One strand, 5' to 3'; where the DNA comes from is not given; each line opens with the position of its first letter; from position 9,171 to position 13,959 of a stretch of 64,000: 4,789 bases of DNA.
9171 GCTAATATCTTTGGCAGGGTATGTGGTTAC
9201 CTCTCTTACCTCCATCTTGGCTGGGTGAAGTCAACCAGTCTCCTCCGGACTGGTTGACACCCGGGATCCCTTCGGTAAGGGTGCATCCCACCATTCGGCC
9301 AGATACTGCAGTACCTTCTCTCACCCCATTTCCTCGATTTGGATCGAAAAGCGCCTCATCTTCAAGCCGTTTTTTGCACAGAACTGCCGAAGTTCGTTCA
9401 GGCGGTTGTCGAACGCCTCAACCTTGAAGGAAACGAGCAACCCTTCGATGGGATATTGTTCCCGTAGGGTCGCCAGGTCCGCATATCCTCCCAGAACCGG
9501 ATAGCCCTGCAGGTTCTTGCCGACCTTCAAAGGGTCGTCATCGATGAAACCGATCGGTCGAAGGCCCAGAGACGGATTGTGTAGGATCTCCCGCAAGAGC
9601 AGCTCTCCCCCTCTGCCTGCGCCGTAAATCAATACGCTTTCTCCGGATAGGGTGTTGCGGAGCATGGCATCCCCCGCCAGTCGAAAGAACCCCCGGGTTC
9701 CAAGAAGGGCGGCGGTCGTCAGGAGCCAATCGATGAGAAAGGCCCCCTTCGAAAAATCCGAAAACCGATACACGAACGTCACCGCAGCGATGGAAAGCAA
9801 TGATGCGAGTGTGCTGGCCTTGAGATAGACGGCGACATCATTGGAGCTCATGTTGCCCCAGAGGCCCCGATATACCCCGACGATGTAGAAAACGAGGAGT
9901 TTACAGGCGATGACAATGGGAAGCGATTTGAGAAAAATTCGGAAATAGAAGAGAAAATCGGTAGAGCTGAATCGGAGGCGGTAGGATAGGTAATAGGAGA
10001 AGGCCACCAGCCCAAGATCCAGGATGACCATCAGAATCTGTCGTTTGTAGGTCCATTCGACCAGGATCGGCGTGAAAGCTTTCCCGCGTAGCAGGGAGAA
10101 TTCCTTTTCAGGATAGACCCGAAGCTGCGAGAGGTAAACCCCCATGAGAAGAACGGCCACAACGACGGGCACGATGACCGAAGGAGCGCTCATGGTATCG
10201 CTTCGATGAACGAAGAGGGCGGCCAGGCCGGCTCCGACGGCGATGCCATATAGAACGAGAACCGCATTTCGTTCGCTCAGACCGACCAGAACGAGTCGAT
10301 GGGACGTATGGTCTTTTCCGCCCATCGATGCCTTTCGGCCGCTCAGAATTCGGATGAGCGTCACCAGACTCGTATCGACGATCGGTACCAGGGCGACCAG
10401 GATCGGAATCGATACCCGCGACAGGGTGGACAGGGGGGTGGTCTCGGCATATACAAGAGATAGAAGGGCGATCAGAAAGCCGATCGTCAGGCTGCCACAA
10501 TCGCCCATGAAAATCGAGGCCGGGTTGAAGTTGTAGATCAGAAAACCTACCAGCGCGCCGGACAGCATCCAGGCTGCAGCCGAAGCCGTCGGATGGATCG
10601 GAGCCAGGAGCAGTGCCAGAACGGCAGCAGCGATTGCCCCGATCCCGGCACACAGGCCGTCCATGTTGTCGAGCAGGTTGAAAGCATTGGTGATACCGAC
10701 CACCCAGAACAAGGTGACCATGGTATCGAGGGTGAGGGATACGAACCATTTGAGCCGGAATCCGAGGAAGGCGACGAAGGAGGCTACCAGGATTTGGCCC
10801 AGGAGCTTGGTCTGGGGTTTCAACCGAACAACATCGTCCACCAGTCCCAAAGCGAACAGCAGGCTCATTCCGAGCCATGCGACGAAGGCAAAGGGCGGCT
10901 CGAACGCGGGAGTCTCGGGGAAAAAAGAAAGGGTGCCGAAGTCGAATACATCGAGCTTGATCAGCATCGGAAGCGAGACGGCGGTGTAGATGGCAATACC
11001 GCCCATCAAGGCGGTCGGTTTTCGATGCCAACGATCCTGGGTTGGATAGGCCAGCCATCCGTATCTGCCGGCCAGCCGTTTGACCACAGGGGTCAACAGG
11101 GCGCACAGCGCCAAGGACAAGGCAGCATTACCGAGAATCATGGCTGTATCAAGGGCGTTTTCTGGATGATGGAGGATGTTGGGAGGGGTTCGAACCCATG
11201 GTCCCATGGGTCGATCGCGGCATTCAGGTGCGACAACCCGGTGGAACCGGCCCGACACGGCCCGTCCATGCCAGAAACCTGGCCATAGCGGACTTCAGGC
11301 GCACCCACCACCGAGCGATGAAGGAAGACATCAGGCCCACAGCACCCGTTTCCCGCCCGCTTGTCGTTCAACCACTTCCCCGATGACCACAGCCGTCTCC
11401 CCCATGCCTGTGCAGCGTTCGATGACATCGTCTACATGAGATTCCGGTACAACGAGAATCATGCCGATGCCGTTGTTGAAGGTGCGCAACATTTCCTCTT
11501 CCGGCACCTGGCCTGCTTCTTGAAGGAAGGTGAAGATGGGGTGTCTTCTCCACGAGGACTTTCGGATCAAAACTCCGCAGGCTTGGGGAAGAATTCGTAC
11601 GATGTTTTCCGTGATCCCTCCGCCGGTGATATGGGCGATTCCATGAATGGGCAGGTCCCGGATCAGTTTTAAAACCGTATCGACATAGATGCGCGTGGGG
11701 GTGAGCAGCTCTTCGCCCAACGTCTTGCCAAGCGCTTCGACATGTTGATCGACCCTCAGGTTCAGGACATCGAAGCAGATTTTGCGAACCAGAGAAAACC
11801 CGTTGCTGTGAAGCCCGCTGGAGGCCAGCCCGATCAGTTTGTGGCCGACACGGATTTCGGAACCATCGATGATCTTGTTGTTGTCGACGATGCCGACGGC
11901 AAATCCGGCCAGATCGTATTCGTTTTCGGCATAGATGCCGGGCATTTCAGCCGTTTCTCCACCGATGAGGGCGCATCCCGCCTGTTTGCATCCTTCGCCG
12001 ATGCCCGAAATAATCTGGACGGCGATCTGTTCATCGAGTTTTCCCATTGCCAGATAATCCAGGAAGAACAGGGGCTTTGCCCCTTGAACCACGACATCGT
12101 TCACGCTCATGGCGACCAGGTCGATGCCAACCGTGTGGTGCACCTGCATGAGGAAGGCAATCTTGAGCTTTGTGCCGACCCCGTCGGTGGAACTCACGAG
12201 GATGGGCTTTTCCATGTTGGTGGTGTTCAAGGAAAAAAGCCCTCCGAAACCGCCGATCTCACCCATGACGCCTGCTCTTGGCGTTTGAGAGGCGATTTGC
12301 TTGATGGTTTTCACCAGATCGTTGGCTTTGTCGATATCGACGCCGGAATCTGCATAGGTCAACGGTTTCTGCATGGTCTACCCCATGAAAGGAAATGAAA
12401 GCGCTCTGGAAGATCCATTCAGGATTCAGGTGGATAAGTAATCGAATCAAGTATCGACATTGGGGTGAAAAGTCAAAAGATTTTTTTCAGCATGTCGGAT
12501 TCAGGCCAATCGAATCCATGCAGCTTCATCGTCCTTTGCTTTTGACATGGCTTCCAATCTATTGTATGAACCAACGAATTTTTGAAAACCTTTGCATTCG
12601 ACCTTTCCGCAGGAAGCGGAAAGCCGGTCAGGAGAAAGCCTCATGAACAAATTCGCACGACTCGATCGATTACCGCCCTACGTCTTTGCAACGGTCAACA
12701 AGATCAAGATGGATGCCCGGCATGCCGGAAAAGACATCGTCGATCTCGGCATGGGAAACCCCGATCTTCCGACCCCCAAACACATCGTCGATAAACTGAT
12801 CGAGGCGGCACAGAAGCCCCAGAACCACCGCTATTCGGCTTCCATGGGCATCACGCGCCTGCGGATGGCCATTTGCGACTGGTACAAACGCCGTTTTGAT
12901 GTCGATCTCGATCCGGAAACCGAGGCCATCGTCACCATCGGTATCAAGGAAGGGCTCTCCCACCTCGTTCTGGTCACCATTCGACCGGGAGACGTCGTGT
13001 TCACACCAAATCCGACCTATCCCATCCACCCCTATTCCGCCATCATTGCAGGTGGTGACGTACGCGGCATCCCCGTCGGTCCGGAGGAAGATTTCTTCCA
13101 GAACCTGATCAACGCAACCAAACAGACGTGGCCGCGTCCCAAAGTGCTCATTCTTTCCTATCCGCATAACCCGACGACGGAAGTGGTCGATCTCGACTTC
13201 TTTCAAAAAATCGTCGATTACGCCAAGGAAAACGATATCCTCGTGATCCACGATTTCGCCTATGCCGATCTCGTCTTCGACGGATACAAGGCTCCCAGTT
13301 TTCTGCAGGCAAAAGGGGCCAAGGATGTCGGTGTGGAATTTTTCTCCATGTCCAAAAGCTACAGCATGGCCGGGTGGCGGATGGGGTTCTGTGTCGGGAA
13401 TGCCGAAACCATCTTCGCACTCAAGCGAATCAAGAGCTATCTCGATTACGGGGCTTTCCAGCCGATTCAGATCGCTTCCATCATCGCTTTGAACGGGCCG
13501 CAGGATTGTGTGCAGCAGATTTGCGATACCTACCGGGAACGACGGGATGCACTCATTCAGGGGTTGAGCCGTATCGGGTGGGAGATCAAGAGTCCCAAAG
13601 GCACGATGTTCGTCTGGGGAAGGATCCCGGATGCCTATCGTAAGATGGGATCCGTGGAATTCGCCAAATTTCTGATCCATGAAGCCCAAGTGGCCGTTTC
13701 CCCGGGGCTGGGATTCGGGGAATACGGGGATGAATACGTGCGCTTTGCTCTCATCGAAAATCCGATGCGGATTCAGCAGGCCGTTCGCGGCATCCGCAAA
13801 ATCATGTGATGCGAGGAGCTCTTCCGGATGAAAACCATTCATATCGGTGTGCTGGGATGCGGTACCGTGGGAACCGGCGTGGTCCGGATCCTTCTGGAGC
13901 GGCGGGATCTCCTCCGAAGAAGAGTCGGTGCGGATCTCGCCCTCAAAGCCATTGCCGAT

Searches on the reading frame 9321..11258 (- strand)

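Call 84: search_protein_families(library=pfam, proteins=[window:9321-11258:-], max_evalue=1e-8)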
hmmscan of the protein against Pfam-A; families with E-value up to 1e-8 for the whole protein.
window:9321-11258:- (645 aa): 2 families
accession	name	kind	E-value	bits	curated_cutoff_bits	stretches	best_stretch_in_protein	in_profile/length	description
PF00953.26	Glycos_transf_4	-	4.4e-31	108.5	27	1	126-269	3-158/160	Glycosyl transferase family 4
PF13727.12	CoA_binding_3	-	2.9e-15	57.1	25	1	460-617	3-155/175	CoA-binding domain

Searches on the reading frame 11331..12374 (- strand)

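Call 84: search_protein_families(library=pfam, proteins=[window:11331-12374:-], max_evalue=1e-8)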
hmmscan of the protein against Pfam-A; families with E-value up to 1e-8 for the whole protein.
window:11331-12374:- (347 aa): 2 families
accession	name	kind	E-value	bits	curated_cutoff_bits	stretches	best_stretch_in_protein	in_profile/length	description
PF02769.27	AIRS_C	-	7.8e-32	111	23.1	1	175-339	1-150/156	AIR synthase related protein, C-terminal domain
PF00586.29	AIRS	-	5e-26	91.8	24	1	59-163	15-112/112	AIR synthase related protein, N-terminal domain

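Call 86: search_protein_families(library=ncbifam, proteins=[window:11331-12374:-], max_evalue=1e-10)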
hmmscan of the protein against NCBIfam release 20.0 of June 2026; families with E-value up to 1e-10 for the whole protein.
window:11331-12374:- (347 aa): 1 family
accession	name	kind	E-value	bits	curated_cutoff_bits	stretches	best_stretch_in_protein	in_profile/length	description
TIGR00878.1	purM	equivalog_domain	8.5e-138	459.1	236.35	1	5-336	1-331/332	phosphoribosylformylglycinamidine cyclo-ligase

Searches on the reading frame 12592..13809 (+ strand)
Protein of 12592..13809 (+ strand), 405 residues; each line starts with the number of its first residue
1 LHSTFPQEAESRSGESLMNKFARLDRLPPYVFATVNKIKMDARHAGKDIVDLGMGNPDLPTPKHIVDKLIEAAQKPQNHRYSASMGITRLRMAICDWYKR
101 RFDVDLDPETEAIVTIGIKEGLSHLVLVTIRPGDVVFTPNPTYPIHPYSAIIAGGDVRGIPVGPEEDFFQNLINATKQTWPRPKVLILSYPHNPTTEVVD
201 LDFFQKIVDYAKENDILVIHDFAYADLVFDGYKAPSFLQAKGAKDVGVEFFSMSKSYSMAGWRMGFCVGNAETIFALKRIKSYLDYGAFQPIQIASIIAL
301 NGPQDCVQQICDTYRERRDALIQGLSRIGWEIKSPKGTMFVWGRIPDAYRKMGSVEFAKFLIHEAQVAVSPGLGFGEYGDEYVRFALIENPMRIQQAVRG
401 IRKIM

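Call 84: search_protein_families(library=pfam, proteins=[window:12592-13809:+], max_evalue=1e-8)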
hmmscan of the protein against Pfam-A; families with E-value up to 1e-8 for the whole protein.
window:12592-13809:+ (405 aa): 1 family
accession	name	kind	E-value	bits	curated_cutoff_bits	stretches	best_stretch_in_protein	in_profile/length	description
PF00155.27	Aminotran_1_2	-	5.1e-57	194.1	19.7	1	47-396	1-356/361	Aminotransferase class I and II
